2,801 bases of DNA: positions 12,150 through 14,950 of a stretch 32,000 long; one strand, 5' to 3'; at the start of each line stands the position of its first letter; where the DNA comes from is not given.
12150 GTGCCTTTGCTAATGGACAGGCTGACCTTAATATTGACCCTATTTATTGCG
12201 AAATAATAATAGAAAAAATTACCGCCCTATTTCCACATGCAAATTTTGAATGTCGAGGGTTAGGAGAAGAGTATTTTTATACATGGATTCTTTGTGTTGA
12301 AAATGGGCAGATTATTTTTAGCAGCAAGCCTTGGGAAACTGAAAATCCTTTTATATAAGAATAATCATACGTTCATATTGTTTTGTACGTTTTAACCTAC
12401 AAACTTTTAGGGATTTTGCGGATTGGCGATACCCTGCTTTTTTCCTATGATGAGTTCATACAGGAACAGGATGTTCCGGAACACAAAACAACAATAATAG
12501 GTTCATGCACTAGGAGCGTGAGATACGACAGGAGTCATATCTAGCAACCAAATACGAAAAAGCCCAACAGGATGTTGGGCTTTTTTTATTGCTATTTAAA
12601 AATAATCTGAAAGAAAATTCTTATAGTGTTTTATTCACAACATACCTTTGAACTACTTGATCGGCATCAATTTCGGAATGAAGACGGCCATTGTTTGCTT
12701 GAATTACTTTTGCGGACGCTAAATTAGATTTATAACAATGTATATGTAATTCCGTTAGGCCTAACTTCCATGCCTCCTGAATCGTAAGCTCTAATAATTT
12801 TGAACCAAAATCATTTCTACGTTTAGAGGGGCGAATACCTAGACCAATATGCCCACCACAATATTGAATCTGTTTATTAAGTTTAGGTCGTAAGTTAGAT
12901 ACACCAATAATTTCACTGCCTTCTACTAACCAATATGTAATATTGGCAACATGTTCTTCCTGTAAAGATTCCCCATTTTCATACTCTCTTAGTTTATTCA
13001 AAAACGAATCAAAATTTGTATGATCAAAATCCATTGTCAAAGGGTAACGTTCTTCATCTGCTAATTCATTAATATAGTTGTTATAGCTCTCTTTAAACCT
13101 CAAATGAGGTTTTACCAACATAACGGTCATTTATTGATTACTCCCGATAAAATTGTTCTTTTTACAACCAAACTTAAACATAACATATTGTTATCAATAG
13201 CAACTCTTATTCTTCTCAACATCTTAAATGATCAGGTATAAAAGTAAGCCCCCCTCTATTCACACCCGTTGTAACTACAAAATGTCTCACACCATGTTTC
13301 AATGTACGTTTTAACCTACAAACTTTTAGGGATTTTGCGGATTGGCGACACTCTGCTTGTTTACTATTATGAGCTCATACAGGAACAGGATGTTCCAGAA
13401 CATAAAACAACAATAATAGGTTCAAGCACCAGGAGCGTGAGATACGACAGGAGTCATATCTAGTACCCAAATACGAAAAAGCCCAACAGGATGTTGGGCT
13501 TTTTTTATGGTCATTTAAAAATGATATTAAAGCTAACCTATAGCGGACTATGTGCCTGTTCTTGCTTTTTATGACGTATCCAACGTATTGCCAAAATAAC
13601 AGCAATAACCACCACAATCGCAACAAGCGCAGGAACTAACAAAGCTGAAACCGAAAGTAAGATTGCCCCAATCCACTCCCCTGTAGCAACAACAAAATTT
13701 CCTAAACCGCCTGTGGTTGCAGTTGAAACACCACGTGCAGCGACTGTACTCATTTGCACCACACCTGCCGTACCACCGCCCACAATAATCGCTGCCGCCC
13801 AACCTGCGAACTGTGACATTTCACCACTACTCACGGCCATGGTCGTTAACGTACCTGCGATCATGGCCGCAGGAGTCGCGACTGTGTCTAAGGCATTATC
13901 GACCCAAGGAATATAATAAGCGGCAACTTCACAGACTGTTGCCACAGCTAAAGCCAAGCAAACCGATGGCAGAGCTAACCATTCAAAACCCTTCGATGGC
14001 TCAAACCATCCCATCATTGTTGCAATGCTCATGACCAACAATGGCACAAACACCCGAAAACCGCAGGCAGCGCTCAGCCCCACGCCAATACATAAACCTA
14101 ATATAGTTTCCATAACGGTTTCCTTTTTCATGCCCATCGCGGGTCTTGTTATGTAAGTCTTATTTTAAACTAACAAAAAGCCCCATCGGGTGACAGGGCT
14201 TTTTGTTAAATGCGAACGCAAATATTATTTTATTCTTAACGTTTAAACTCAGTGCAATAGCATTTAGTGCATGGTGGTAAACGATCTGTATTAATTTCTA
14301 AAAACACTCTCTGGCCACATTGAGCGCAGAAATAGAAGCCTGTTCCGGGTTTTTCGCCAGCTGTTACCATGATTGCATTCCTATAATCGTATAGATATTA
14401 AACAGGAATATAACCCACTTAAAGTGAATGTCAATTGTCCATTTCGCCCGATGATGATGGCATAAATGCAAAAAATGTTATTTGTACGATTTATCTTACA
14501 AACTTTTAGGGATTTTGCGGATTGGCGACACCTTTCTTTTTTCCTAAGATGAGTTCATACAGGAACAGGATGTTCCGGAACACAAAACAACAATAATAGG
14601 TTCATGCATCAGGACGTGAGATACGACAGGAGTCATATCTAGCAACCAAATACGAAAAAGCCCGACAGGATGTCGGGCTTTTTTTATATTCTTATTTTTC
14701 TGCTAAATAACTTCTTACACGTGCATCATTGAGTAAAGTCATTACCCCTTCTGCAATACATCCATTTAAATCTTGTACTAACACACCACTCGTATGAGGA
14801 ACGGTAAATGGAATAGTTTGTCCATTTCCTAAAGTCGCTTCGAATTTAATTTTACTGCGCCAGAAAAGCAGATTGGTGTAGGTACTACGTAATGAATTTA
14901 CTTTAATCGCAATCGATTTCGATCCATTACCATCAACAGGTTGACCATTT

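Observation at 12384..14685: Cluster of three paralogous sRNA genes with Gac/Csr (Rsm) architecture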

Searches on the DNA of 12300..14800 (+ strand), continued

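Call 97: search_dna_similar(query=window:12384-12587:+, collection=phages, mode=distant, max_rows=10)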
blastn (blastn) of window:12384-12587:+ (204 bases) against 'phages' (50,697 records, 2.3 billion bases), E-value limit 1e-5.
Records with a match: 6; places in all: 12; records where one place covers at least 80% of the query: 4.
Best place of each record, by identity: 90-95% 2; 80-90% 2; 60-80% 2.
By first word of the organism name: Acinetobacter 6.
By host as written in the record: - 6.
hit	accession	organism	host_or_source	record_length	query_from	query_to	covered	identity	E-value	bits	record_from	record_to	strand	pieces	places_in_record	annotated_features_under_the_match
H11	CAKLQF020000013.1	Acinetobacter phage MD-2021a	not known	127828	1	203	100%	91.1%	3e-75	286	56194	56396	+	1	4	none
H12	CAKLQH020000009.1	Acinetobacter phage MD-2021a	not known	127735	1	203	100%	91.1%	3e-75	286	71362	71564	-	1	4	none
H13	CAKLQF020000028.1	Acinetobacter phage MD-2021a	not known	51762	31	202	84%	71.9%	7e-7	59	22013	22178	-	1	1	none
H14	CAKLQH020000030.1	Acinetobacter phage MD-2021a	not known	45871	31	202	84%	71.9%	7e-7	59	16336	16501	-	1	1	none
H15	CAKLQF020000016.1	Acinetobacter phage MD-2021a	not known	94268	58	203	72%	83.0%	7e-32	142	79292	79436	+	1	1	none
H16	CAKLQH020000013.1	Acinetobacter phage MD-2021a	not known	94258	58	203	72%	83.0%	7e-32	142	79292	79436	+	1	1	none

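Call 98: get_annotated_region(hit=H7, flank=6000)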
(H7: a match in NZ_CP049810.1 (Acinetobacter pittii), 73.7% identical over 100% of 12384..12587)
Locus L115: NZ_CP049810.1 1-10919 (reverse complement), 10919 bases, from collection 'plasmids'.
description: Acinetobacter pittii strain A1254 plasmid pA1254_4, complete sequence
organism: Acinetobacter pittii (NCBI taxid 48296)
taxonomy: Bacteria; Pseudomonadota; Gammaproteobacteria; Moraxellales; Moraxellaceae; Acinetobacter; Acinetobacter pittii
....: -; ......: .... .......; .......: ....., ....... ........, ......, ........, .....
typing (MOB-suite, as given by PLSDB): mobilizable; replicon rep_cluster_1364; relaxase MOBQ
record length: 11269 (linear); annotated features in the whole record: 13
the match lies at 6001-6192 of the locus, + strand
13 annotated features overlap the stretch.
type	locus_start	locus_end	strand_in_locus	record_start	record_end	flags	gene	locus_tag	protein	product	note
CDS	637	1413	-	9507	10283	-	-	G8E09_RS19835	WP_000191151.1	hypothetical protein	-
CDS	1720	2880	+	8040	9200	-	-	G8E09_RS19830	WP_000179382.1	MobA/MobL family protein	-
CDS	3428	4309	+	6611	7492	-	repM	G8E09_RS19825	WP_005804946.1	replication initiation protein RepM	GO:0006270 - DNA replication initiation [Evidence IEA]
CDS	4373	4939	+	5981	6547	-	-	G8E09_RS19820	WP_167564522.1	plasmid replication DNA-binding protein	-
CDS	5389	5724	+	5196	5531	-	-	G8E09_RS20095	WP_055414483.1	hypothetical protein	-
CDS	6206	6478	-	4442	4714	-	nadS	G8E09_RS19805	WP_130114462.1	NadS family protein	-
CDS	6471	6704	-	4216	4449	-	-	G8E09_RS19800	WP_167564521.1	type II toxin-antitoxin system RelE/ParE family toxin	-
CDS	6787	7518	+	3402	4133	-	-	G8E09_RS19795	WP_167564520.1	hypothetical protein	-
CDS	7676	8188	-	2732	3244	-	-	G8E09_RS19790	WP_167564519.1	type II toxin-antitoxin system YafO family toxin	-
CDS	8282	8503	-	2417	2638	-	-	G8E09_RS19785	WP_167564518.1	hypothetical protein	-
CDS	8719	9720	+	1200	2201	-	-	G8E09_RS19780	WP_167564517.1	hypothetical protein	-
CDS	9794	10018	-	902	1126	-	-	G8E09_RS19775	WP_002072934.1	hypothetical protein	-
CDS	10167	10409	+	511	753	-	-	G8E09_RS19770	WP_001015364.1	hypothetical protein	-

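Call 99: get_annotated_region(hit=H9, flank=4000)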
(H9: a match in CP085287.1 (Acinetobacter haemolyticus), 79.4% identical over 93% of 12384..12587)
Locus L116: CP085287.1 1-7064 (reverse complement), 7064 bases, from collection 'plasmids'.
description: Acinetobacter haemolyticus strain w12 plasmid p3, complete sequence
organism: Acinetobacter haemolyticus (NCBI taxid 29430)
taxonomy: Bacteria; Pseudomonadota; Gammaproteobacteria; Moraxellales; Moraxellaceae; Acinetobacter; Acinetobacter haemolyticus
host: -; source: single cell,water; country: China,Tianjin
typing (MOB-suite, as given by PLSDB): non-mobilizable
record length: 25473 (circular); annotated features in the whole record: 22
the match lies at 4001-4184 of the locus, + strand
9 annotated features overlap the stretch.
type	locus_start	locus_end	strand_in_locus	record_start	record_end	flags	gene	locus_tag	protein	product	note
CDS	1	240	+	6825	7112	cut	-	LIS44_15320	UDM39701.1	type II toxin-antitoxin system RelE/ParE family toxin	-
CDS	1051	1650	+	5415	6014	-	-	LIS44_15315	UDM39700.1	recombinase family protein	-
CDS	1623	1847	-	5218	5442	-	vapB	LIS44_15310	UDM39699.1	type II toxin-antitoxin system VapB family antitoxin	-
CDS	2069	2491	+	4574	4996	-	-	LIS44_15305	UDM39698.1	hypothetical protein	-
CDS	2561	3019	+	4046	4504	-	-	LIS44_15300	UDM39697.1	hypothetical protein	-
CDS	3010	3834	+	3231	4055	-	-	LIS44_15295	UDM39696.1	toll/interleukin-1 receptor domain-containing protein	-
CDS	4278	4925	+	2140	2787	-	-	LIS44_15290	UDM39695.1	MarR family transcriptional regulator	-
CDS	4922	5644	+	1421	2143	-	-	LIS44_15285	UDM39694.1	hypothetical protein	-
CDS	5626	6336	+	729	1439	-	-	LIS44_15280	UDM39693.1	serine/threonine protein phosphatase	-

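Call 101: search_dna_similar(query=L115:5995-6195:+, collection=plasmids, mode=distant, max_rows=40, rows=spread)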
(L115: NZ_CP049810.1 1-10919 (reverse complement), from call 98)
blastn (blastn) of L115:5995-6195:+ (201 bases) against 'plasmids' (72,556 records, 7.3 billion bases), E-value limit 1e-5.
Records with a match: 345; places in all: 401; records where one place covers at least 80% of the query: 140.
Best place of each record, by identity: >=99% 29; 95-99% 2; 90-95% 15; 80-90% 59; 60-80% 240.
By first word of the organism name: Acinetobacter 324; Klebsiella 17; Raoultella 3; Enterobacter 1.
By predicted mobility (MOB-suite, as given by PLSDB): mobilizable 160; non-mobilizable 138; conjugative 47.
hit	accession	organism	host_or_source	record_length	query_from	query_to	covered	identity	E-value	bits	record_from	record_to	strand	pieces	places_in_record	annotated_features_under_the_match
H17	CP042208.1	Acinetobacter baumannii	Whole organism,soil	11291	1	201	100%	100.0%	4e-98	363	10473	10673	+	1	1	none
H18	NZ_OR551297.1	Acinetobacter junii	-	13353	1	197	98%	100.0%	6e-96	356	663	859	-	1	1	hypothetical protein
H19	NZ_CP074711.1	Acinetobacter baumannii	-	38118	7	197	95%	92.7%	1e-73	282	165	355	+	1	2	none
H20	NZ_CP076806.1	Acinetobacter baumannii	Homo sapiens,endotracheal aspirate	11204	4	197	97%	89.3%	2e-63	249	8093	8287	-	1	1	none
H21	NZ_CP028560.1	Acinetobacter sp. WCHA45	Culture,Sewage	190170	5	197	96%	86.1%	2e-56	225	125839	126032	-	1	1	none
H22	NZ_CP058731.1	Acinetobacter baumannii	Manis javanica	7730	5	201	98%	82.6%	1e-46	192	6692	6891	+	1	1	none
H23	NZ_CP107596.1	Acinetobacter baumannii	Homo sapiens,wound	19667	5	201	98%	82.6%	1e-46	192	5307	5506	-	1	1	none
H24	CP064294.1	Acinetobacter baumannii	Homo sapiens,cell culture,clinical ...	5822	5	201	98%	82.6%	1e-46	192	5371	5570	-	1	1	record has no annotation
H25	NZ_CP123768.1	Acinetobacter pittii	Homo sapiens,sputum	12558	5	197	96%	83.2%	4e-47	194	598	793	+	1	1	none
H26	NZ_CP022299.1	Acinetobacter johnsonii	-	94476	7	197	95%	76.3%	6e-26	123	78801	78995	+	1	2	none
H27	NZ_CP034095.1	Acinetobacter baumannii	Homo sapiens,sputum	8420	7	196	95%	76.6%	3e-29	135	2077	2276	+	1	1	none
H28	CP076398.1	Acinetobacter nosocomialis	Homo sapiens,cell culture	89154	7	197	95%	75.1%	3e-23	115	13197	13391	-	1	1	none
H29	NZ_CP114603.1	Acinetobacter towneri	chicken,carcass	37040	6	197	96%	73.7%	3e-23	115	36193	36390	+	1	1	none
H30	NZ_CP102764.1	Acinetobacter baumannii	Homo sapiens,blood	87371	7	197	95%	74.1%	3e-24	118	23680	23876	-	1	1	none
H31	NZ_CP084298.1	Acinetobacter baumannii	a feces sample of chicken origin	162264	7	197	95%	73.1%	1e-21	109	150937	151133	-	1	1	none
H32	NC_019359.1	Acinetobacter baumannii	Homo sapiens,respiratory tract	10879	2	197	98%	70.2%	8e-12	77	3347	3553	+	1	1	none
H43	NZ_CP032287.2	Acinetobacter lwoffii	cell culture,permafrost, Kolyma lowland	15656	64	197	67%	78.3%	6e-20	104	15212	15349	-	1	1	none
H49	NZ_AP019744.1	Acinetobacter radioresistens DSM 6976 = NBRC 102413 = CIP ...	-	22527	62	197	68%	75.4%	4e-16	92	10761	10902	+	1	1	none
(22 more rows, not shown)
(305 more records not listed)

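Call 102: get_annotated_region(hit=H20, flank=1500)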
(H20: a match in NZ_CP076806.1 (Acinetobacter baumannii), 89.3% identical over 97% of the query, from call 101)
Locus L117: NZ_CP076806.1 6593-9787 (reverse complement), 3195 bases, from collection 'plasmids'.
description: Acinetobacter baumannii strain UC24371 plasmid p2UC24371, complete sequence
organism: Acinetobacter baumannii (NCBI taxid 470)
taxonomy: Bacteria; Pseudomonadota; Gammaproteobacteria; Moraxellales; Moraxellaceae; Acinetobacter; Acinetobacter baumannii
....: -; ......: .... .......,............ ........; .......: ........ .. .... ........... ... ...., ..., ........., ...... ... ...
typing (MOB-suite, as given by PLSDB): non-mobilizable; replicon rep_cluster_1226
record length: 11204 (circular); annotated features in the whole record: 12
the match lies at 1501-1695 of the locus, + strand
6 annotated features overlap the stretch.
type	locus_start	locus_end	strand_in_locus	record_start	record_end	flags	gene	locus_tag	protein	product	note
CDS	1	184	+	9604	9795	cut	-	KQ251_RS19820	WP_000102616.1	hypothetical protein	-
CDS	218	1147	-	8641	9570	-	-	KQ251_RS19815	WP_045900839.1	potassium channel family protein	GO:0034220 - monoatomic ion transmembrane transport [Evidence IEA]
CDS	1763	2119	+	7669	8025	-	-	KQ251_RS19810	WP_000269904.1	type II toxin-antitoxin system RelE/ParE family toxin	-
CDS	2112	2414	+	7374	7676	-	-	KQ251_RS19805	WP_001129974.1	helix-turn-helix domain-containing protein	-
CDS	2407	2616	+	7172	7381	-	-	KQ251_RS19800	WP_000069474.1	hypothetical protein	-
CDS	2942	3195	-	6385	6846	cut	-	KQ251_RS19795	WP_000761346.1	DIP1984 family protein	-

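Call 103: get_annotated_region(hit=H22, flank=1500)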
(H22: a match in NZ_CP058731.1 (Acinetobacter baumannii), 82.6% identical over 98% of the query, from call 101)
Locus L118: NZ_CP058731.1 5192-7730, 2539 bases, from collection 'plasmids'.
description: Acinetobacter baumannii strain M164-3 plasmid pM164-3.2, complete sequence
organism: Acinetobacter baumannii (NCBI taxid 470)
taxonomy: Bacteria; Pseudomonadota; Gammaproteobacteria; Moraxellales; Moraxellaceae; Acinetobacter; Acinetobacter baumannii
host: -; source: Manis javanica; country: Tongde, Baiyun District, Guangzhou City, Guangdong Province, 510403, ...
typing (MOB-suite, as given by PLSDB): non-mobilizable; replicon rep_cluster_1226
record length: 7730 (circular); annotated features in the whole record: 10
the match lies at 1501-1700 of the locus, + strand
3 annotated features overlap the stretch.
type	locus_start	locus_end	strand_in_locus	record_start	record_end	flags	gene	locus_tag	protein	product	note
CDS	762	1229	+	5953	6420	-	-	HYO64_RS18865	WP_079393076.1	DUF1643 domain-containing protein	-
CDS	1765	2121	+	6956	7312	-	-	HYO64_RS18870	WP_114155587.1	type II toxin-antitoxin system RelE/ParE family toxin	-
CDS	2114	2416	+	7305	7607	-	-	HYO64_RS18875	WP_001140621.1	helix-turn-helix domain-containing protein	-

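Call 104: get_annotated_region(hit=H26, flank=1500)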
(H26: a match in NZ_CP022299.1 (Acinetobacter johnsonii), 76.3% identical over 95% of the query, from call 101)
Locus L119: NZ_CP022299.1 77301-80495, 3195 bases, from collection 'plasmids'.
description: Acinetobacter johnsonii strain IC001 plasmid pIC001A, complete sequence
organism: Acinetobacter johnsonii (NCBI taxid 40214)
taxonomy: Bacteria; Pseudomonadota; Gammaproteobacteria; Moraxellales; Moraxellaceae; Acinetobacter; Acinetobacter johnsonii
host: -; source: -; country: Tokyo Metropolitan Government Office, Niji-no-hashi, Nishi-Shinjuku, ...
typing (MOB-suite, as given by PLSDB): mobilizable; replicon rep_cluster_1259,rep_cluster_639; relaxase MOBP,MOBP,MOBQ
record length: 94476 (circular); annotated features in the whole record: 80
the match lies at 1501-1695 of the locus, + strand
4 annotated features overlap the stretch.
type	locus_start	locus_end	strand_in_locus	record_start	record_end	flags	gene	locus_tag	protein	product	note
CDS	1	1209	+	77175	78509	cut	-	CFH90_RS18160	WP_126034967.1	ISNCY family transposase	-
CDS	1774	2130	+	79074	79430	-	-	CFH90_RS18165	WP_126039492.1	type II toxin-antitoxin system RelE/ParE family toxin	-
CDS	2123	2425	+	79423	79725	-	-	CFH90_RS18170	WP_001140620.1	helix-turn-helix domain-containing protein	-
CDS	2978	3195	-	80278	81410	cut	-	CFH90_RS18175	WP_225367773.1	IS3 family transposase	-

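Call 105: get_annotated_region(hit=H27, flank=1500)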
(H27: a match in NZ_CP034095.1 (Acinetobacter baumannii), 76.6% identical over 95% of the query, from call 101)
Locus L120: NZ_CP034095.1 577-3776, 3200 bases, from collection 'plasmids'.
description: Acinetobacter baumannii strain A52 plasmid pA52-3, complete sequence
organism: Acinetobacter baumannii (NCBI taxid 470)
taxonomy: Bacteria; Pseudomonadota; Gammaproteobacteria; Moraxellales; Moraxellaceae; Acinetobacter; Acinetobacter baumannii
host: -; source: Homo sapiens,sputum; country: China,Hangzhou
typing (MOB-suite, as given by PLSDB): non-mobilizable; replicon rep_cluster_1906
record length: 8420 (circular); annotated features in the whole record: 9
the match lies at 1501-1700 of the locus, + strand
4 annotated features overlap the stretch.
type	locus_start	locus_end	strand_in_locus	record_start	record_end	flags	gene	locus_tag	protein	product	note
CDS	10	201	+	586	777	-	-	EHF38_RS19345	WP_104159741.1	hypothetical protein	-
CDS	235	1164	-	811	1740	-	-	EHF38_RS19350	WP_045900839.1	potassium channel family protein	GO:0034220 - monoatomic ion transmembrane transport [Evidence IEA]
CDS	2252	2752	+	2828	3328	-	-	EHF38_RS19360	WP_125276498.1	hypothetical protein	-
CDS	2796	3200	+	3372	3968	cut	-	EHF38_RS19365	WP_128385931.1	type II toxin-antitoxin system MqsA family antitoxin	-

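Call 106: get_annotated_region(hit=H29, flank=1500)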
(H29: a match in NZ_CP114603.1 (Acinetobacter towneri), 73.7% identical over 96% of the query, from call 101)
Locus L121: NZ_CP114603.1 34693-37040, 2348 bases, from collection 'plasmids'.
description: Acinetobacter towneri strain TT1-3_T plasmid pTT1-3-2, complete sequence
organism: Acinetobacter towneri (NCBI taxid 202956)
taxonomy: Bacteria; Pseudomonadota; Gammaproteobacteria; Moraxellales; Moraxellaceae; Acinetobacter; Acinetobacter towneri
host: -; source: chicken,carcass; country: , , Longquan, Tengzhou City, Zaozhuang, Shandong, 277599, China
typing (MOB-suite, as given by PLSDB): mobilizable; relaxase MOBP
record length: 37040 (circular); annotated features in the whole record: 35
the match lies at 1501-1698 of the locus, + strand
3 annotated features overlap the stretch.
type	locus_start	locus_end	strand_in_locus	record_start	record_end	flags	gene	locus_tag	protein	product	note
CDS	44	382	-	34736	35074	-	-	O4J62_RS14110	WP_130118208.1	hypothetical protein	-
CDS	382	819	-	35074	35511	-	-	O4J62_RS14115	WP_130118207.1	hypothetical protein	-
CDS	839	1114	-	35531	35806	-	-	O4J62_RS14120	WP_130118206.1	DUF4258 domain-containing protein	-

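Call 107: get_annotated_region(hit=H32, flank=1500)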
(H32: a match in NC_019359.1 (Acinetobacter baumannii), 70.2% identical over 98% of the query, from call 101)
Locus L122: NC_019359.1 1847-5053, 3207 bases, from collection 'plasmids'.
description: Acinetobacter baumannii plasmid pAB120, complete sequence
organism: Acinetobacter baumannii (NCBI taxid 470)
taxonomy: Bacteria; Pseudomonadota; Gammaproteobacteria; Moraxellales; Moraxellaceae; Acinetobacter; Acinetobacter baumannii
host: -; source: Homo sapiens,respiratory tract; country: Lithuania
typing (MOB-suite, as given by PLSDB): non-mobilizable; replicon rep_cluster_1172
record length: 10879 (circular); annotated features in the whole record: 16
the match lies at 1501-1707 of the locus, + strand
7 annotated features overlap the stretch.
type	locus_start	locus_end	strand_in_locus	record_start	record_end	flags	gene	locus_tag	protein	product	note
CDS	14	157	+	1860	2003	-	-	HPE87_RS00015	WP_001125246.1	hypothetical protein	-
CDS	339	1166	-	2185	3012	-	-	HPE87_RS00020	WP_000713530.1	OXA-24 family carbapenem-hydrolyzing class D beta-lactamase OXA-72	-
predicted_resistance_gene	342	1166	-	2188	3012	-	blaOXA-72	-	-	OXA-24 family carbapenem-hydrolyzing class D beta-lactamase OXA-72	predicted by amrfinderplus; class BETA-LACTAM; identity 100.0%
CDS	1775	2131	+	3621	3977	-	-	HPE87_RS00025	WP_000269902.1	type II toxin-antitoxin system RelE/ParE family toxin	-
CDS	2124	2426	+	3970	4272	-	-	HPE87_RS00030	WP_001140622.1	helix-turn-helix domain-containing protein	-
CDS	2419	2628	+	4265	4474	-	-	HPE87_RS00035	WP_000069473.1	hypothetical protein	-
CDS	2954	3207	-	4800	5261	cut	-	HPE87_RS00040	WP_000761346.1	DIP1984 family protein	-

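Call 108: get_annotated_region(hit=H43, flank=1500)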
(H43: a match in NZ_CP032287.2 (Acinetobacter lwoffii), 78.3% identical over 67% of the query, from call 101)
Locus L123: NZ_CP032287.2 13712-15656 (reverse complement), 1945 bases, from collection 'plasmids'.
description: Acinetobacter lwoffii strain ED9-5a plasmid pALWED3.2, complete sequence
organism: Acinetobacter lwoffii (NCBI taxid 28090)
taxonomy: Bacteria; Pseudomonadota; Gammaproteobacteria; Moraxellales; Moraxellaceae; Acinetobacter; Acinetobacter lwoffii
host: -; source: cell culture,permafrost, Kolyma lowland; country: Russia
typing (MOB-suite, as given by PLSDB): mobilizable; replicon rep_cluster_2314; relaxase MOBQ
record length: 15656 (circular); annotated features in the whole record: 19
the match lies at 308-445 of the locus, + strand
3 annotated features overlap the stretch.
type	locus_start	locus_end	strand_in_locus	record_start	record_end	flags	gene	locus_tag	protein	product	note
CDS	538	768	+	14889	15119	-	vapB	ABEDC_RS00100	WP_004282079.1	type II toxin-antitoxin system VapB family antitoxin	-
CDS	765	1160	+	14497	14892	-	-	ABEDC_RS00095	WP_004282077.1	type II toxin-antitoxin system VapC family toxin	-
CDS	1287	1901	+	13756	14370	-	-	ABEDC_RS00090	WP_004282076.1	sel1 repeat family protein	-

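Call 109: get_annotated_region(hit=H49, flank=1500)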
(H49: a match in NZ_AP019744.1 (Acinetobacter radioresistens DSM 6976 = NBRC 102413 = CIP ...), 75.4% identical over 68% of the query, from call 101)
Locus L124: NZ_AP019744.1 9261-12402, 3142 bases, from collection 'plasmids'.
description: Acinetobacter radioresistens DSM 6976 = NBRC 102413 = CIP 103788 strain NBRC 102413 plasmid pARA4, complete sequence
organism: Acinetobacter radioresistens DSM 6976 = NBRC 102413 = CIP 103788 (NCBI taxid 981334)
taxonomy: Bacteria; Pseudomonadota; Gammaproteobacteria; Moraxellales; Moraxellaceae; Acinetobacter; Acinetobacter radioresistens; Acinetobacter radioresistens DSM 6976 = NBRC 102413 = CIP 103788
host: -; source: -; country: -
typing (MOB-suite, as given by PLSDB): non-mobilizable; replicon rep_cluster_1041
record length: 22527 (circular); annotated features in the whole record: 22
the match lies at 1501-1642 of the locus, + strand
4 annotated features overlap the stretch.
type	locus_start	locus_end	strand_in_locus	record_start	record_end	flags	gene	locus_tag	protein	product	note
CDS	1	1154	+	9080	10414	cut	-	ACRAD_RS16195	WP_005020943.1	ISNCY family transposase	-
CDS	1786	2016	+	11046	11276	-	vapB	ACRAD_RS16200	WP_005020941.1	type II toxin-antitoxin system VapB family antitoxin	-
CDS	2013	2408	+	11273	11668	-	-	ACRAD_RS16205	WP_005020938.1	type II toxin-antitoxin system VapC family toxin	-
CDS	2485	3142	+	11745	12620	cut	-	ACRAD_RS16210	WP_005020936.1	hypothetical protein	-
